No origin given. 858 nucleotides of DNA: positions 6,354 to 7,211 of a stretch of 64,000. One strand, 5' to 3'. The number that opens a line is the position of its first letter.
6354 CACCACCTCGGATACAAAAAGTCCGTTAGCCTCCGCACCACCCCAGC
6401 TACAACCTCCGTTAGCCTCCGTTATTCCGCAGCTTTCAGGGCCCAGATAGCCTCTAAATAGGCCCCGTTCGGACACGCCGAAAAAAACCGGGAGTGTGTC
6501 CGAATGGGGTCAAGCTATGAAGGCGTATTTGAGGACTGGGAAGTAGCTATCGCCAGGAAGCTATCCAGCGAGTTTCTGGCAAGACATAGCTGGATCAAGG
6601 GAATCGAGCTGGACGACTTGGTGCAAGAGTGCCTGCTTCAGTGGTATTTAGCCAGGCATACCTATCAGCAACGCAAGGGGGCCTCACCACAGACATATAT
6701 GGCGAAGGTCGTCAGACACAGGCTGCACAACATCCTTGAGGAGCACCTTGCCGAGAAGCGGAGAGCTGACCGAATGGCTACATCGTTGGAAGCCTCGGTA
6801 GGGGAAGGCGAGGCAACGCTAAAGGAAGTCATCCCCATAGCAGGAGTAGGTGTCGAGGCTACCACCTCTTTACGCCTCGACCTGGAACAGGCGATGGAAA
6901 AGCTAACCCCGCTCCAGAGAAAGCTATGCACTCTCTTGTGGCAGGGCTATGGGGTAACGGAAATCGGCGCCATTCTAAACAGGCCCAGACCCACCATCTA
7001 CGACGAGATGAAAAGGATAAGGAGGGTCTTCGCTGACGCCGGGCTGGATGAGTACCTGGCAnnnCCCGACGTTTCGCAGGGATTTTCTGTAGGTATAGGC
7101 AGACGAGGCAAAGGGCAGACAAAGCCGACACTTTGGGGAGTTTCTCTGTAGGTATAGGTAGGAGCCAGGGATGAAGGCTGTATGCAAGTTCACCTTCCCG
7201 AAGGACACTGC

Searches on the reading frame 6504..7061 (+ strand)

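Call 62: search_protein_families(library=pfam, proteins=[window:6504-7061:+], max_evalue=0.001)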
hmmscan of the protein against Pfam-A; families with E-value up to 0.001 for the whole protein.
window:6504-7061:+ (186 aa): 2 families
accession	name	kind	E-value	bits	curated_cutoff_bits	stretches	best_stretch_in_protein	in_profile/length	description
PF04542.20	Sigma70_r2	-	5.5e-09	36.1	24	1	27-76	14-63/71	Sigma-70 region 2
PF08281.18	Sigma70_r4_2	-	8.7e-05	22.5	25.7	1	125-174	2-52/54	Sigma-70, region 4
